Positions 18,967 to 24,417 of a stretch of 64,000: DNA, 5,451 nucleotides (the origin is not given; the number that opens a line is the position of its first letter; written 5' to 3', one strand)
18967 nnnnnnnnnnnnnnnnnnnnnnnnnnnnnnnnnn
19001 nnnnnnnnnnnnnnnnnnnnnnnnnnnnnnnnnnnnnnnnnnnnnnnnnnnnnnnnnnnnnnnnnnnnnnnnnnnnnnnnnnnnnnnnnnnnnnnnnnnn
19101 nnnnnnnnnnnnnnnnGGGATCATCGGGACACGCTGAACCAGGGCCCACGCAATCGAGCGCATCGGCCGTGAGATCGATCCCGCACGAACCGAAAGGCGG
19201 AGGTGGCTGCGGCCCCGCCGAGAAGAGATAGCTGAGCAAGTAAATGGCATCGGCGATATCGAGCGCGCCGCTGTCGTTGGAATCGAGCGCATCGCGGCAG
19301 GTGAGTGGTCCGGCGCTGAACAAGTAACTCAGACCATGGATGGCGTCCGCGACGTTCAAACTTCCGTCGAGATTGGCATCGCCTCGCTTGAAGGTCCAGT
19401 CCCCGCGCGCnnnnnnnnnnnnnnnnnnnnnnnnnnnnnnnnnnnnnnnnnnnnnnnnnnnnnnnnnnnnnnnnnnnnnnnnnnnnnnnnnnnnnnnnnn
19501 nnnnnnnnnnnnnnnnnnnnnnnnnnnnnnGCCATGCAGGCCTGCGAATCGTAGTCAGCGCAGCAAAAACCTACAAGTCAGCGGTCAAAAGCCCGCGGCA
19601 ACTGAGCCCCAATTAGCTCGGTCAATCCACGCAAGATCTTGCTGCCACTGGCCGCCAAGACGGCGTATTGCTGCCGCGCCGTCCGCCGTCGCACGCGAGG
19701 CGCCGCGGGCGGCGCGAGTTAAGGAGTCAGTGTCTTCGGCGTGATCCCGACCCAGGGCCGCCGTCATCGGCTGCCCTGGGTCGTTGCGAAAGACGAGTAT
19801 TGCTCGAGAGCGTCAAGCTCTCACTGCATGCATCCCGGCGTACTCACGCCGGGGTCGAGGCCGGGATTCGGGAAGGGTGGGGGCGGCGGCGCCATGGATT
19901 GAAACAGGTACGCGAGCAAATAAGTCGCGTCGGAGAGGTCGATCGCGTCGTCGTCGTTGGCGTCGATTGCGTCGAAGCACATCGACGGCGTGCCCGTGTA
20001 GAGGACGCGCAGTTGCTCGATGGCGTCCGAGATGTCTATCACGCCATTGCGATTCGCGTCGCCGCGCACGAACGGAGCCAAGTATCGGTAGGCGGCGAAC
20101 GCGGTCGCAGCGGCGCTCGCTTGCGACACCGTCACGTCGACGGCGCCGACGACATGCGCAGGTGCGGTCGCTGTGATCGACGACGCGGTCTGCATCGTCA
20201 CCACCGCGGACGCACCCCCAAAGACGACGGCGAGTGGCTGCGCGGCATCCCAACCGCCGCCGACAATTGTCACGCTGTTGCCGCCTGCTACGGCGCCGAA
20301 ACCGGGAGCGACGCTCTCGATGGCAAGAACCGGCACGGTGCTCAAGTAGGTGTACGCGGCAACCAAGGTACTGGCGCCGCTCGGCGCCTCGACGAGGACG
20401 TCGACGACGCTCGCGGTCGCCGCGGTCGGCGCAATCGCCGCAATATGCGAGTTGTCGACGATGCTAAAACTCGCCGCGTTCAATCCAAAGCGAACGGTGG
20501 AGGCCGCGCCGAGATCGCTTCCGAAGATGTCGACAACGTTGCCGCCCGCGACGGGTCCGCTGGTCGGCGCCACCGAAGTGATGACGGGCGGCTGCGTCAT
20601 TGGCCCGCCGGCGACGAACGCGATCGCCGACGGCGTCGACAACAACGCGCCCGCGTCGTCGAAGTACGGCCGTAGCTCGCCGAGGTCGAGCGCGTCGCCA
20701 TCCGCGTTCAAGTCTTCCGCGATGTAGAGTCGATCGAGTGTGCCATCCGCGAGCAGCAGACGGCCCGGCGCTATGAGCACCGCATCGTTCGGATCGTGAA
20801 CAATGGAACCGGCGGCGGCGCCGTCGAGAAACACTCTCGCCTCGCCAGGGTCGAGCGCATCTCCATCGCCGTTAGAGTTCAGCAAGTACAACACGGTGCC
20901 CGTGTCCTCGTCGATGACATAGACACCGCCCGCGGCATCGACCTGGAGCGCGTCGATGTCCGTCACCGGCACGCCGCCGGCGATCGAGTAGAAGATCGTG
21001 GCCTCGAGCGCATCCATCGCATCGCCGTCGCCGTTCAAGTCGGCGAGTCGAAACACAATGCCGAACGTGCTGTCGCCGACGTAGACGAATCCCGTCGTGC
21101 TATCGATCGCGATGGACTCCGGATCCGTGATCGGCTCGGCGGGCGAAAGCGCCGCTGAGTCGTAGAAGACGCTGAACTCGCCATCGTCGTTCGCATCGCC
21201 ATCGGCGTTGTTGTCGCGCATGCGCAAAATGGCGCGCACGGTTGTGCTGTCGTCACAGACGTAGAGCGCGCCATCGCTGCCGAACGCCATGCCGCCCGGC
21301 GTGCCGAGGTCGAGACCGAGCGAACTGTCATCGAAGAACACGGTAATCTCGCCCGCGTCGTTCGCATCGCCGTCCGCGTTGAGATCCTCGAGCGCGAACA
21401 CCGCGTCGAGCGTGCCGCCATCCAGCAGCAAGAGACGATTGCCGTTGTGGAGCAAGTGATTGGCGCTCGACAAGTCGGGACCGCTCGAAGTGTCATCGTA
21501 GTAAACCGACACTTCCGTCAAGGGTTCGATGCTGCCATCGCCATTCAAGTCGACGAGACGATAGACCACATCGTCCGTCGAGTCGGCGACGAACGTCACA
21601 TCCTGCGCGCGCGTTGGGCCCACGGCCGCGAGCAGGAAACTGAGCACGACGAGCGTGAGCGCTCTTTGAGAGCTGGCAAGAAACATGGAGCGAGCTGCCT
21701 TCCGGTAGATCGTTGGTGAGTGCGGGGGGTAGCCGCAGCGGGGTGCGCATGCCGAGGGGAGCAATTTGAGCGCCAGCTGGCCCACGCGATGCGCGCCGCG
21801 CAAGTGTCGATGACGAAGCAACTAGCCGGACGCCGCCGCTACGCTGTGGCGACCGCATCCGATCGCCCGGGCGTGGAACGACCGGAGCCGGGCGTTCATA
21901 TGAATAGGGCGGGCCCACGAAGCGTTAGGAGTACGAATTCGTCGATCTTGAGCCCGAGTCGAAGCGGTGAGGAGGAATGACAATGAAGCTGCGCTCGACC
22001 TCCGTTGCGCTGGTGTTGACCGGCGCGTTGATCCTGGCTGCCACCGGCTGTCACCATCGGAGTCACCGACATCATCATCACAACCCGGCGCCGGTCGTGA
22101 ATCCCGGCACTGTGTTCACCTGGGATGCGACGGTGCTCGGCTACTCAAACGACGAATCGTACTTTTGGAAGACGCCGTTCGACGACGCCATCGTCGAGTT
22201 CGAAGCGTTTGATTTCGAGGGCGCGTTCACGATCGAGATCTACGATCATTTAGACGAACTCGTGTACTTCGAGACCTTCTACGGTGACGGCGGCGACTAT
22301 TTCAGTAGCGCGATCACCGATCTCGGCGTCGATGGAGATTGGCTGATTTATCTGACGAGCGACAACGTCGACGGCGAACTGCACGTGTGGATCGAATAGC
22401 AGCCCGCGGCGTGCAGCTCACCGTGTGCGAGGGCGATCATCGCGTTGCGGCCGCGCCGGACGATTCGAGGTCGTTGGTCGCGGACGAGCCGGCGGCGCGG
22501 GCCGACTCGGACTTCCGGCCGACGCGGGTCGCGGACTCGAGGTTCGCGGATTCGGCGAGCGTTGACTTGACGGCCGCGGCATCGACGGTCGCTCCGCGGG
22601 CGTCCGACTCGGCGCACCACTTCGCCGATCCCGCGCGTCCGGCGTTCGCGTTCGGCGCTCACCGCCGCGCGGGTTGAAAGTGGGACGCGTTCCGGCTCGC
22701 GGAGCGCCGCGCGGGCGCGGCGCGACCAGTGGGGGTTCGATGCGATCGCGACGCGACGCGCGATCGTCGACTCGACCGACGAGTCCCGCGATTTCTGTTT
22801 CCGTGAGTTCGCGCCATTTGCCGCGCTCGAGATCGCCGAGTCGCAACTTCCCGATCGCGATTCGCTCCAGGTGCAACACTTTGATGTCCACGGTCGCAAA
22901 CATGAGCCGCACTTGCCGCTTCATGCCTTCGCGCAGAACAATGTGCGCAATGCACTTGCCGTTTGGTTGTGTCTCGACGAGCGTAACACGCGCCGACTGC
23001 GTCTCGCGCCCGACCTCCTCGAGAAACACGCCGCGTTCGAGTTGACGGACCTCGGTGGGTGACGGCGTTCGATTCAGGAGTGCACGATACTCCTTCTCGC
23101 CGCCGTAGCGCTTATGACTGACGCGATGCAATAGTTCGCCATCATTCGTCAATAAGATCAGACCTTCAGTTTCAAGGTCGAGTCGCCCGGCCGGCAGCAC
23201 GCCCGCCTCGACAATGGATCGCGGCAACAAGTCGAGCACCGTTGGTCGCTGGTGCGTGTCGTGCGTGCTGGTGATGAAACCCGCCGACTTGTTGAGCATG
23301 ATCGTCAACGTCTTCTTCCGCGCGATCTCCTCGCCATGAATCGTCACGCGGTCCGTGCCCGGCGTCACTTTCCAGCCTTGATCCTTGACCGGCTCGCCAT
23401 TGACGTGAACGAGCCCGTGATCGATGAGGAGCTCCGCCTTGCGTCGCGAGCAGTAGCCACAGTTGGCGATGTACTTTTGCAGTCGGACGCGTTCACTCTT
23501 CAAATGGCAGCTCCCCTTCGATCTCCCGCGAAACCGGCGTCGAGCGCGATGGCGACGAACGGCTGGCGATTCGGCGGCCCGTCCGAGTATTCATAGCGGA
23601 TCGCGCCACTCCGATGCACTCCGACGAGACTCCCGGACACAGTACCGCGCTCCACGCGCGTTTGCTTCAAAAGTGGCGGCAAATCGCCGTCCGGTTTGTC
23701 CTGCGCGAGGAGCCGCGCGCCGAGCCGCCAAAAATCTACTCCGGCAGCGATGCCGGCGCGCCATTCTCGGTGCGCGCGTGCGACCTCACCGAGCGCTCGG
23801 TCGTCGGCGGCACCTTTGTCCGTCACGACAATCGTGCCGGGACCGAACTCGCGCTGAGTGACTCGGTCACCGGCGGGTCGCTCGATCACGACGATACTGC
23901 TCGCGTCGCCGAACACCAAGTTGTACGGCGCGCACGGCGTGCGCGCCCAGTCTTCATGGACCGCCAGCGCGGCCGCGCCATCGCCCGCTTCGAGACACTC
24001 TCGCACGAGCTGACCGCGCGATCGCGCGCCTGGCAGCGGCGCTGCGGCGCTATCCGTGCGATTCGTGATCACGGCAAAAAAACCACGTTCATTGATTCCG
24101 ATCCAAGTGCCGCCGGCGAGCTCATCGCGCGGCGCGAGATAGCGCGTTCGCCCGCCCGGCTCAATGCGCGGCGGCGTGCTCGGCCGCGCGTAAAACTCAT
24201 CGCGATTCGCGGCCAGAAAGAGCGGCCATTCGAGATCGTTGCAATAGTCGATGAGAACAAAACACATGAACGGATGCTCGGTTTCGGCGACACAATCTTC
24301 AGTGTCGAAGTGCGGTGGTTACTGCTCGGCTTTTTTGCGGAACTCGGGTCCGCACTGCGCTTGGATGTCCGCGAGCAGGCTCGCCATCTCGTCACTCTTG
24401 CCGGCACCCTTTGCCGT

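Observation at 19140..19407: The same module sits at the N-terminus, right after the signal peptide, in the 1420-aa giant protein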

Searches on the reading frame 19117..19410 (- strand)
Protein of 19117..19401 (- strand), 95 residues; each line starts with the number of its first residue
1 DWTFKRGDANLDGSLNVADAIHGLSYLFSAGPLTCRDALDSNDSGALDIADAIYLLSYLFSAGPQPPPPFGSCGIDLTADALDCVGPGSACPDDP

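Call 8: search_protein_families(library=pfam, proteins=[window:19117-19401:-], max_evalue=10)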
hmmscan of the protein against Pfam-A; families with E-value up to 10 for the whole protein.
seq(95 aa): 2 families
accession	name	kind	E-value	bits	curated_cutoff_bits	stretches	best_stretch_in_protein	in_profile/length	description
PF13499.12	EF-hand_7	-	0.055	14.3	30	1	38-51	10-23/67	EF-hand domain pair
PF13405.12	EF-hand_6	-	0.062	13.5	25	1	38-58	8-28/30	EF-hand domain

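Call 28: search_protein_representatives(alignment_id=A1)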
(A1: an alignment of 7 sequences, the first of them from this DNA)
Query: 7 sequences, 92 profile positions. Proteins with E-value up to 0.001 (for the whole library): 38911; up to 1e-10: 23173; up to 1e-30: 556. The best 150 are listed.
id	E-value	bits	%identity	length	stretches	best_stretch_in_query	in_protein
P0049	5.1e-145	488.2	-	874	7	3-88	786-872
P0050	4.2e-94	325.0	-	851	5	3-87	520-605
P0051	2.6e-84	293.6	-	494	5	3-92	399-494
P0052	3.4e-78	274.0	-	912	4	4-87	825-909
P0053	1.0e-76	269.3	-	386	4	4-92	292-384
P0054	7.2e-76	266.6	-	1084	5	3-82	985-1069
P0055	2.6e-74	261.6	-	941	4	3-89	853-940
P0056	2.7e-72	255.1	-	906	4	5-84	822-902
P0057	3.9e-68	241.8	-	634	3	4-86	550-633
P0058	1.2e-65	233.8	-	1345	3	3-87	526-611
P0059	7.9e-64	228.0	-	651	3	3-89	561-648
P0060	2.0e-63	226.7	-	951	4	5-86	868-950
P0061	5.8e-63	225.2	-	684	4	3-88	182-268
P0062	1.1e-61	221.1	-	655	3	3-88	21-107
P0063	3.6e-60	216.2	-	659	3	5-86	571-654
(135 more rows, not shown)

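Call 32: search_solved_structures(query=A1, max_evalue=1, show_alignments=2)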
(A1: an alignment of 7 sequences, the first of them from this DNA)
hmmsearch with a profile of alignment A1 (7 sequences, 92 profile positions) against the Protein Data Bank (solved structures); distinct sequences matched with E-value up to 1: 57.
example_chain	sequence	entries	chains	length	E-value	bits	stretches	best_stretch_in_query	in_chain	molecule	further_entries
2y3n_B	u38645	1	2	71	8.7e-06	29.1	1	7-61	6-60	CELLULOSOMAL FAMILY-48 PROCESSIVE GLYCOSIDE HYDROLASE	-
1daq_A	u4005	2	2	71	5.9e-05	26.4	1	7-63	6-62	ENDOGLUCANASE SS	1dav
2mte_A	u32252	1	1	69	6e-05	26.4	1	8-62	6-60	Cellulose 1,4-beta-cellobiosidase (reducing end) CelS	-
4dh2_B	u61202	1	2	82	0.00037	23.9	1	6-70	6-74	Dockerin type 1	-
4zcu_A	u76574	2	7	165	0.00042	23.7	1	3-60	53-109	Calcium-binding mitochondrial carrier protein SCaMC-1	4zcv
4n5x_A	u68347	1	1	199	0.00069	23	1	3-60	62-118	Calcium-binding mitochondrial carrier protein SCaMC-1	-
4fl4_A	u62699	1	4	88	0.0012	22.3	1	7-68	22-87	Glycoside hydrolase family 9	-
6kg9_A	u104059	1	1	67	0.0015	21.9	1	5-57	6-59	And cellulose-binding endoglucanase family 9 CelL ortholog dockerin domain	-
6kgc_B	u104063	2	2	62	0.0016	21.8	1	6-56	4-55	And cellulose-binding endoglucanase family 9 CelL ortholog dockerin domain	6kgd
6kge_D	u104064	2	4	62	0.0017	21.8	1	6-57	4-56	And cellulose-binding endoglucanase family 9 CelL ortholog dockerin domain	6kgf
8ajy_B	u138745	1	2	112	0.0018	21.7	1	3-60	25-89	Dockerin from ScaH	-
9qfa_A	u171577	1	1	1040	0.0055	20.1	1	4-59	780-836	Ruminococcus bromii Amy12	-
2vn5_B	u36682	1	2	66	0.013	18.9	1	5-69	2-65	ENDOGLUCANASE A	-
4cj0_A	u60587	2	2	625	0.02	18.3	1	4-68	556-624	ENDOGLUCANASE D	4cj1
1clc_A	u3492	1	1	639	0.021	18.2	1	4-68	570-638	ENDOGLUCANASE CELD; EC: 3.2.1.4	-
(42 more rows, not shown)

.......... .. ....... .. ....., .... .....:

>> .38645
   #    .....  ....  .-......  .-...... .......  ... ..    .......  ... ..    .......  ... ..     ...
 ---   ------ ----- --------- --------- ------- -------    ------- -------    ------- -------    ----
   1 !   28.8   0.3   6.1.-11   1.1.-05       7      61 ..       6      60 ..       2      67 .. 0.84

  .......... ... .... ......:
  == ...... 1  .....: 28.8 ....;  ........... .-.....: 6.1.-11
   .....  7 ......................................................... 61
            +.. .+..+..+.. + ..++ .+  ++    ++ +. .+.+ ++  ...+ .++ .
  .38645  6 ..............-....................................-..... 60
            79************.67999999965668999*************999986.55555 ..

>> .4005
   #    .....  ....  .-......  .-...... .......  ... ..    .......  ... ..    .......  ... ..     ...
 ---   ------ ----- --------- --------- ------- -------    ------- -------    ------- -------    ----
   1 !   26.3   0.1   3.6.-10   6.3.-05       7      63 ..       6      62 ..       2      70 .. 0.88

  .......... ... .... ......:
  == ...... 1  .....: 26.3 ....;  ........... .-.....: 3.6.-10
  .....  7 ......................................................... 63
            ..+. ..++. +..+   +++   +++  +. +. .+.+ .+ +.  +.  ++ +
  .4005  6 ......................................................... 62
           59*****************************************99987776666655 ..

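Call 46: predict_structure(alignment_id=A4)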
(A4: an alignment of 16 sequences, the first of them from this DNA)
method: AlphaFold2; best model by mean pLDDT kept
length: 97 residues; sequences in the alignment: 16
mean_pLDDT: 81.4   pTM: 0.74
mean pLDDT of the five models: 81.4, 79.7, 74.7, 74.3, 73.5
residues with pLDDT >= 90: 39; 70-90: 38; 50-70: 16; < 50: 4
segments of 3 or more residues with pLDDT < 50: 1-3
pLDDT, mean of each block of 10 residues (from residue 1): 66 88 93 82 91 96 92 78 67 55
secondary structure, 60 per line:
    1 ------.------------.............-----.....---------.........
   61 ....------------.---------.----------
elements in order: H20-32 H39-42 H52-64

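Call 68: search_protein_families(library=pfam, alignment_id=A4, max_evalue=0.1)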
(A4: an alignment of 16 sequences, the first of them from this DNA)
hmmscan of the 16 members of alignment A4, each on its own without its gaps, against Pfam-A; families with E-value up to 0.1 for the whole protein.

A. member 1, seq(97 aa): 2 families
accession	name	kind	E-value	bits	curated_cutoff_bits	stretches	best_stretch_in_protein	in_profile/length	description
PF13499.12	EF-hand_7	-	0.058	14.2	30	0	41-54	10-23/67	EF-hand domain pair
PF13405.12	EF-hand_6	-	0.067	13.4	25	0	41-61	8-28/30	EF-hand domain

B. families by the number of members that match (of 16 scanned): 7 families
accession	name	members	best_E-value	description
PF00404.24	Dockerin_1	8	5.6e-05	Dockerin type I domain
PF13499.12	EF-hand_7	6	0.00079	EF-hand domain pair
PF13202.12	EF-hand_5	5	0.0011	EF hand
PF13405.12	EF-hand_6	5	0.0014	EF-hand domain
PF01839.29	FG-GAP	1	0.013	FG-GAP repeat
PF00036.39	EF-hand_1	1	0.013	EF hand domain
PF13517.12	FG-GAP_3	1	0.045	FG-GAP-like repeat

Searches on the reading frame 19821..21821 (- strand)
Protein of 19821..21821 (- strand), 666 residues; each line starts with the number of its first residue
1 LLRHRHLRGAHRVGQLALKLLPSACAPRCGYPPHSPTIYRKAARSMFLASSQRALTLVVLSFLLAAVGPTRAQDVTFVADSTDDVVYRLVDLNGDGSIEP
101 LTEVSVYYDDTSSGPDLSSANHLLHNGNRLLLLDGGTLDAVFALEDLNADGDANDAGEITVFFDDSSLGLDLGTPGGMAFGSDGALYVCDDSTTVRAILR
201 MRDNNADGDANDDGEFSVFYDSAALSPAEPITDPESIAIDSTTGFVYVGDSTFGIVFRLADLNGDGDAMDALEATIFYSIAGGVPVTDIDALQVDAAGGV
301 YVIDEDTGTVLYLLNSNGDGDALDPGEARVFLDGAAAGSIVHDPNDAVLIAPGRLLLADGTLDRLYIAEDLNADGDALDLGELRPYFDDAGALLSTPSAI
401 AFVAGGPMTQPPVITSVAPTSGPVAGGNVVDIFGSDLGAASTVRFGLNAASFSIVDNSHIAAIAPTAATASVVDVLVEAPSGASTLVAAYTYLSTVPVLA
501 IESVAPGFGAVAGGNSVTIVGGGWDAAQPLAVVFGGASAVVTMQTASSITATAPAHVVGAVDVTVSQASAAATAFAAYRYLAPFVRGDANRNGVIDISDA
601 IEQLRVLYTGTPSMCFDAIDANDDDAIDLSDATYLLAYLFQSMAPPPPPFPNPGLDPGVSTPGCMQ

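Call 3: search_protein_families(library=pfam, proteins=[window:19821-21821:-], max_evalue=0.1)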
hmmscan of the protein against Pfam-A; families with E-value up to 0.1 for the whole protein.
window:19821-21821:- (666 aa): 5 families
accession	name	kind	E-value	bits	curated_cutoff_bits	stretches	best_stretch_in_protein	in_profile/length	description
PF01833.30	TIG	-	7.9e-18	64.7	20.9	2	412-486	1-78/84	IPT/TIG domain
PF01436.27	NHL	-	0.00012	22.4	20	0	174-190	3-19/28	NHL repeat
PF13405.12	EF-hand_6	-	0.0017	18.4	25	0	615-636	5-26/30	EF-hand domain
PF00404.24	Dockerin_1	-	0.016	15.8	22.9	1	587-639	2-56/57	Dockerin type I domain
PF00036.39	EF-hand_1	-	0.055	13.5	25.4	0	86-99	5-18/29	EF hand domain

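Call 9: search_protein_families(library=ncbifam, proteins=[window:19821-21821:-], max_evalue=1)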
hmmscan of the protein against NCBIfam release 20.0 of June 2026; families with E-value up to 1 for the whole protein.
window:19821-21821:- (666 aa): 2 families
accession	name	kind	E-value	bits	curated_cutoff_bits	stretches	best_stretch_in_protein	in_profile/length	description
NF058597.1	CoaZ_rpt_PGGG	domain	1.5e-07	31.4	30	2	411-487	2-83/88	choice-of-anchor Z repeating domain-containing protein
NF042423.1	oxyalk_red_Shew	equivalog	0.013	14.6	580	1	542-630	52-137/331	2-alkyl-3-oxoalkanoate reductase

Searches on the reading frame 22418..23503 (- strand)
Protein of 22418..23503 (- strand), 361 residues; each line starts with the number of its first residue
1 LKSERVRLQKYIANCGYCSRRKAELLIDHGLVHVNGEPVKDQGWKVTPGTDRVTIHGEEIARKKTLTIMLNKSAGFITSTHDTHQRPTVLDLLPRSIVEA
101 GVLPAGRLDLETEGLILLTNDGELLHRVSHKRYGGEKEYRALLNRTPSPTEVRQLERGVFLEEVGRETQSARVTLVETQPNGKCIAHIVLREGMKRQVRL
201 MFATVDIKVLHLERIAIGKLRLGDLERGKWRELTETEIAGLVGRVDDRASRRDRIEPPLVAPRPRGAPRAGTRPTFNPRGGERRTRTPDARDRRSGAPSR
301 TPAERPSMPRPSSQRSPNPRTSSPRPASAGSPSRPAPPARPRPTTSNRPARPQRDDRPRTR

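Call 49: search_protein_families(library=pfam, proteins=[window:22418-23503:-], max_evalue=0.001)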
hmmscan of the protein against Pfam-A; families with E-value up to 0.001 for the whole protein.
window:22418-23503:- (361 aa): 2 families
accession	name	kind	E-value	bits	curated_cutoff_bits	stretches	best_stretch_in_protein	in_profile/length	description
PF00849.27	PseudoU_synth_2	-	1.9e-15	57.8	26.8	1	68-203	3-151/152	RNA pseudouridylate synthase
PF01479.30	S4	-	3.8e-14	52.6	22.8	1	6-50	1-46/48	S4 domain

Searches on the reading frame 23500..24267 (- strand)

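Call 49: search_protein_families(library=pfam, proteins=[window:23500-24267:-], max_evalue=0.001)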
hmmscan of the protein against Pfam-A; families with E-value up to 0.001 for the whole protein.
window:23500-24267:- (255 aa): 1 family
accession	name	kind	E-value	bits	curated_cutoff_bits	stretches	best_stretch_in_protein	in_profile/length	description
PF05742.17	TANGO2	-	1.1e-24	88.5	22.6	1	1-148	1-153/257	Transport and Golgi organisation 2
